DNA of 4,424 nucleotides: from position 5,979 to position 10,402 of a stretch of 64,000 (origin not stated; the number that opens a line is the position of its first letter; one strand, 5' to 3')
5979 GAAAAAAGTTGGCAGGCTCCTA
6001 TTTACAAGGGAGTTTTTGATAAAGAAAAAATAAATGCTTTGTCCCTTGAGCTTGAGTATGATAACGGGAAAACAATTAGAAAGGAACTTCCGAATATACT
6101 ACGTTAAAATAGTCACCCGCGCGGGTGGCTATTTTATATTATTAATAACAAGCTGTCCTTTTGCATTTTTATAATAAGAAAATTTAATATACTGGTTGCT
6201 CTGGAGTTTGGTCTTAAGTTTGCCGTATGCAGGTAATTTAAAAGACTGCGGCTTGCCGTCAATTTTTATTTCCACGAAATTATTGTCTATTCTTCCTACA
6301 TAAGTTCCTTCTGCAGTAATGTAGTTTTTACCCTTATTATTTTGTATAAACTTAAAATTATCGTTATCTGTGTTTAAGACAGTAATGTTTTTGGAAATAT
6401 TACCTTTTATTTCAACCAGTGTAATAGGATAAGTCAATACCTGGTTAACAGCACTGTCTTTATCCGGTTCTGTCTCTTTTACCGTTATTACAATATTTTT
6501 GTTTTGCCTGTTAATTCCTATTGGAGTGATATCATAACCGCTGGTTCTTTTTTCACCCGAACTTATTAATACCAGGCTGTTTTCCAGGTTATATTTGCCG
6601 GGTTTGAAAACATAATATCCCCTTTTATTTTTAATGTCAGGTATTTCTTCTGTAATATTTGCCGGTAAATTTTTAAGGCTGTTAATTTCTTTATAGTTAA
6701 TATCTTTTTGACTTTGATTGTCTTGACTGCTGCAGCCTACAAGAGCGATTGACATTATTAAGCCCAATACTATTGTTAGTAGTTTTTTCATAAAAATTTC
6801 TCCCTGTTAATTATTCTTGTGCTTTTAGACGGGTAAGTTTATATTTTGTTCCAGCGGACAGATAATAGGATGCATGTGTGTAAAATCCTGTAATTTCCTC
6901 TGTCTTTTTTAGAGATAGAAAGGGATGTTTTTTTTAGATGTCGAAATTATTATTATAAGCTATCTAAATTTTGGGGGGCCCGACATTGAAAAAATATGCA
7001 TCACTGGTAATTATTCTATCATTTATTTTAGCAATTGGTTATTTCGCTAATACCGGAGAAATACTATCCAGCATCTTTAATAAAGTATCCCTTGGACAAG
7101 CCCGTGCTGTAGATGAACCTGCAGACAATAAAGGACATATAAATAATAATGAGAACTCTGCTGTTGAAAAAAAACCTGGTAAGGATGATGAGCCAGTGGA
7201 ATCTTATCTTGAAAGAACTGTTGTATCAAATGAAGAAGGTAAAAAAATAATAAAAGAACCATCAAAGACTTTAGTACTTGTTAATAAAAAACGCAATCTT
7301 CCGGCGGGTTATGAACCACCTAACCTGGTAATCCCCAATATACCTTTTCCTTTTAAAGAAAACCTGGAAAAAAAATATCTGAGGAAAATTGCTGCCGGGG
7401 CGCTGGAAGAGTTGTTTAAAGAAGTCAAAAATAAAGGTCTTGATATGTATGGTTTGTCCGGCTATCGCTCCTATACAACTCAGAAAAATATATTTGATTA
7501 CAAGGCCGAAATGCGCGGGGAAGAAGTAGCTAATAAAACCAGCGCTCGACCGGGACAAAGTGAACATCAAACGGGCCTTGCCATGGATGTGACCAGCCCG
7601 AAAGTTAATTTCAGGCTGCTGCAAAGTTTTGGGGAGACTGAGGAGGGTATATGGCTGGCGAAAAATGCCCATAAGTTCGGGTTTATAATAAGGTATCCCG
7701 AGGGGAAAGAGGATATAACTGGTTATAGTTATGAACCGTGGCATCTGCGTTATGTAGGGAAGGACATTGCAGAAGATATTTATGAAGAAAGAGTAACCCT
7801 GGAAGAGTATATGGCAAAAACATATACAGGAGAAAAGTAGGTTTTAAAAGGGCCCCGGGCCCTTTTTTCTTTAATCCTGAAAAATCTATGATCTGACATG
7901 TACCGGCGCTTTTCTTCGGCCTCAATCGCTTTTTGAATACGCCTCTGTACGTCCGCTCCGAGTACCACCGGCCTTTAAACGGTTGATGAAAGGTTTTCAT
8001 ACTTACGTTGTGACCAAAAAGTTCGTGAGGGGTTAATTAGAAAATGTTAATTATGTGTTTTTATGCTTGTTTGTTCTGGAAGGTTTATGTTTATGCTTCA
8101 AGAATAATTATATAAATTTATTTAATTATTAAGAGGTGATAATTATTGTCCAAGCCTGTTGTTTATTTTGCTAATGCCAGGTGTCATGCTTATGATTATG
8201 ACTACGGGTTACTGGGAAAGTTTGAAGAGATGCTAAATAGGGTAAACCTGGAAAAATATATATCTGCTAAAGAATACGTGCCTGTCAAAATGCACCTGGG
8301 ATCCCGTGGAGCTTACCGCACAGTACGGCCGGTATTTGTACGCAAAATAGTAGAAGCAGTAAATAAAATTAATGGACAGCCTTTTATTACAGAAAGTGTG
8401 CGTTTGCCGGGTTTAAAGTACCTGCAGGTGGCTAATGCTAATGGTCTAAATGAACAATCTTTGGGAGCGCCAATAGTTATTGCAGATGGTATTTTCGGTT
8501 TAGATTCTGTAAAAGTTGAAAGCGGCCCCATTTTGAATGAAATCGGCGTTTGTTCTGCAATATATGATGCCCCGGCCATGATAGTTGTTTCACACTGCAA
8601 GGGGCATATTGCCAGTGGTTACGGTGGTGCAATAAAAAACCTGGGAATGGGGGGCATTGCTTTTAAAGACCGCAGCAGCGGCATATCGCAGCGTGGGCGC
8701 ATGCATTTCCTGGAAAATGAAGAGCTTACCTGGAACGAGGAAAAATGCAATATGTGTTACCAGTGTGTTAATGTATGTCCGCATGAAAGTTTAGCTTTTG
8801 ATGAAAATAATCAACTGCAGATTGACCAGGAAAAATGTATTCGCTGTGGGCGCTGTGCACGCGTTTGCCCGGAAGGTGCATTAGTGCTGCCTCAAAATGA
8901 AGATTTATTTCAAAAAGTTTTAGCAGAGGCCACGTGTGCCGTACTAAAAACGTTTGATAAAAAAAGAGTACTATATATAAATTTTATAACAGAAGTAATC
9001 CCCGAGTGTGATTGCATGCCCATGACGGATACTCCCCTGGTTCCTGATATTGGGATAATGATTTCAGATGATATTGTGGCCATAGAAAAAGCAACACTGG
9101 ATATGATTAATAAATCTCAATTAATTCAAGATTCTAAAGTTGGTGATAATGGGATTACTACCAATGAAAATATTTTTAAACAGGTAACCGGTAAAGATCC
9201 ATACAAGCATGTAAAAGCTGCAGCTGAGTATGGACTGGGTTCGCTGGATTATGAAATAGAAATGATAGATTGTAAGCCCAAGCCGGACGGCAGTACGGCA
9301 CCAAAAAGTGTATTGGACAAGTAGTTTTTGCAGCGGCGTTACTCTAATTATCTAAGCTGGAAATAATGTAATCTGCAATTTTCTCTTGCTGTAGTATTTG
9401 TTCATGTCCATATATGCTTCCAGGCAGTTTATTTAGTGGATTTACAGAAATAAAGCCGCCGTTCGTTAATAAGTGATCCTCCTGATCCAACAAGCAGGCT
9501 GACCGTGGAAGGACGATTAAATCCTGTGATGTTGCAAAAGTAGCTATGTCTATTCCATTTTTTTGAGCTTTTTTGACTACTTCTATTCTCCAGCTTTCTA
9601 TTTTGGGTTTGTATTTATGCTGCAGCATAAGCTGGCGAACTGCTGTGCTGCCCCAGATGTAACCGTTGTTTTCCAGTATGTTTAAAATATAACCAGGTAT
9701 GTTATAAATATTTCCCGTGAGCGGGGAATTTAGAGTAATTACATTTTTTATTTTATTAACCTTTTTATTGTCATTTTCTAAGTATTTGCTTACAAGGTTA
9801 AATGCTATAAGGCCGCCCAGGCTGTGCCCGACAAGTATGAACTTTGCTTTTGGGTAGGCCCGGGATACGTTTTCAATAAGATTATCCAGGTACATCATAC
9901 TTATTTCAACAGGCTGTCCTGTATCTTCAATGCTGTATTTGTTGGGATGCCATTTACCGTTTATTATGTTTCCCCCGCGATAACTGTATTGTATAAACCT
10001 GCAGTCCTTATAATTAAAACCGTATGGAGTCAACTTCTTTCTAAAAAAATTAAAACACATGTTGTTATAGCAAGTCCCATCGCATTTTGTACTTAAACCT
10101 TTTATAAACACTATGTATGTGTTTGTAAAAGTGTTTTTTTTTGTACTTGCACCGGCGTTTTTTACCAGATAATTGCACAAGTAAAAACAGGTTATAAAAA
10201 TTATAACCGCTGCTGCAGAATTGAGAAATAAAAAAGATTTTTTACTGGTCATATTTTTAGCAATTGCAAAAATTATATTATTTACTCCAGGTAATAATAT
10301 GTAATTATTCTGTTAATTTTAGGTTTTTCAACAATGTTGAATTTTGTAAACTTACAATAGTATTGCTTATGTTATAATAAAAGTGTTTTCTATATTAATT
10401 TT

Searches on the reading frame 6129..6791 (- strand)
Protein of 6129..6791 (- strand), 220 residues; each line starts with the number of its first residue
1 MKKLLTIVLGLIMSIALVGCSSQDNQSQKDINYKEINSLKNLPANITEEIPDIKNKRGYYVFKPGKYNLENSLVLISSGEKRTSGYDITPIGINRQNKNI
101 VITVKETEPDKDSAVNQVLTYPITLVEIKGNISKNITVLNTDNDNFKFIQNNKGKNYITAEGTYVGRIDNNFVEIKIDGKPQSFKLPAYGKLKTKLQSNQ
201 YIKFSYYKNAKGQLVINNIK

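Call 80: search_protein_families(library=pfam, proteins=[window:6129-6791:-], max_evalue=0.00001)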
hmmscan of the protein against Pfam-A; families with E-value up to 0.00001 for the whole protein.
window:6129-6791:- (220 aa): 1 family
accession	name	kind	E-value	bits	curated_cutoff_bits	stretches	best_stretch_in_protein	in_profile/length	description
PF14343.11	PrcB_C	-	5.8e-13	49.3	24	1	74-129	3-56/56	PrcB C-terminal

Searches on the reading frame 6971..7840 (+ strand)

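Call 76: search_protein_families(library=pfam, proteins=[window:6971-7840:+], max_evalue=0.001)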
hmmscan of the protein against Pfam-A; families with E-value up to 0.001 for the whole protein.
window:6971-7840:+ (289 aa): 1 family
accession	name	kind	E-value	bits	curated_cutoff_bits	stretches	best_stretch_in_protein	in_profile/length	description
PF02557.22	VanY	-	8.2e-46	155.5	25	1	135-264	2-132/132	D-alanyl-D-alanine carboxypeptidase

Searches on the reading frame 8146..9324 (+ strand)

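Call 76: search_protein_families(library=pfam, proteins=[window:8146-9324:+], max_evalue=0.001)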
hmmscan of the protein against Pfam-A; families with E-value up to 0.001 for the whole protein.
window:8146-9324:+ (392 aa): 14 families
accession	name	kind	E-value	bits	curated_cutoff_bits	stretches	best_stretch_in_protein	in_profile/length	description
PF04015.17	DUF362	-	2.5e-40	139.1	24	1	45-319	1-200/200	Domain of unknown function (DUF362)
PF00037.32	Fer4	-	8.1e-17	60.7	21.1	2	225-246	2-23/24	4Fe-4S binding domain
PF12837.12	Fer4_6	-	6.3e-16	57.9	25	2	225-246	3-24/24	4Fe-4S binding domain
PF13237.11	Fer4_10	-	7e-11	42.3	25.5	2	197-242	5-53/53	4Fe-4S dicluster domain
PF12797.12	Fer4_2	-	8.6e-11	41.5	24.5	1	226-243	5-22/22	4Fe-4S binding domain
PF12838.12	Fer4_7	-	1.9e-10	41.5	27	1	200-245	1-52/52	4Fe-4S dicluster domain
PF14697.11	Fer4_21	-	9.2e-10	39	35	2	197-244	4-55/59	4Fe-4S dicluster domain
PF13484.11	Fer4_16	-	2.8e-09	38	30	1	230-254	1-24/66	4Fe-4S double cluster binding domain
PF13187.11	Fer4_9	-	2.3e-07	31.1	27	1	200-245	1-51/52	4Fe-4S dicluster domain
PF13183.11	Fer4_8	-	2.5e-07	31.6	27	0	229-243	3-66/68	4Fe-4S dicluster domain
PF12800.12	Fer4_4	-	6.6e-07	29.6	24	0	229-244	2-17/17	4Fe-4S binding domain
PF12798.12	Fer4_3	-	1.7e-05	25.7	27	0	231-245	1-15/15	4Fe-4S binding domain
PF25160.1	LdpA_Fe-S-bd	-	4.2e-05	23.7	27.6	1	207-244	9-41/49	LdpA Fe-S cluster-binding domain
PF13459.11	Fer4_15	-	0.00034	21.7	22.4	0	226-243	3-20/66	4Fe-4S single cluster domain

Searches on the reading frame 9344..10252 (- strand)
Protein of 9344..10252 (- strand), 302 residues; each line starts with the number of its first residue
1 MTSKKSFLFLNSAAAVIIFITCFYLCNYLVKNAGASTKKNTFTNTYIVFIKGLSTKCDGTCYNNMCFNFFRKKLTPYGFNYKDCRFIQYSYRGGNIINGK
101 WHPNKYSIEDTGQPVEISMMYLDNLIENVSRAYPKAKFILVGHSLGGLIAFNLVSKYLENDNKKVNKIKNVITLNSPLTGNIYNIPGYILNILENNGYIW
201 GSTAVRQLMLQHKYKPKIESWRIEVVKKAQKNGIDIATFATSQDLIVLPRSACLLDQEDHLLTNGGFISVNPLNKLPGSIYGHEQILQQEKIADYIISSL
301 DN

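Call 80: search_protein_families(library=pfam, proteins=[window:9344-10252:-], max_evalue=0.00001)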
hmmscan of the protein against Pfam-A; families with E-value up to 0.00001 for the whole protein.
window:9344-10252:- (302 aa): 4 families
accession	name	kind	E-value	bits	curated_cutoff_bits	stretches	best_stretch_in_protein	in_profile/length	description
PF00561.26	Abhydrolase_1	-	6.5e-09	36.2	25.8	1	118-176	51-102/245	alpha/beta hydrolase fold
PF07819.20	PGAP1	-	5.7e-08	33.2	24.3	1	112-203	62-154/233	PGAP1-like alpha/beta domain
PF01764.32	Lipase_3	-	1.1e-07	32.3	22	1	122-181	49-107/140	Lipase (class 3)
PF05057.20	DUF676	-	2.5e-07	30.9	20.3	1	125-211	66-157/217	Putative serine esterase (DUF676)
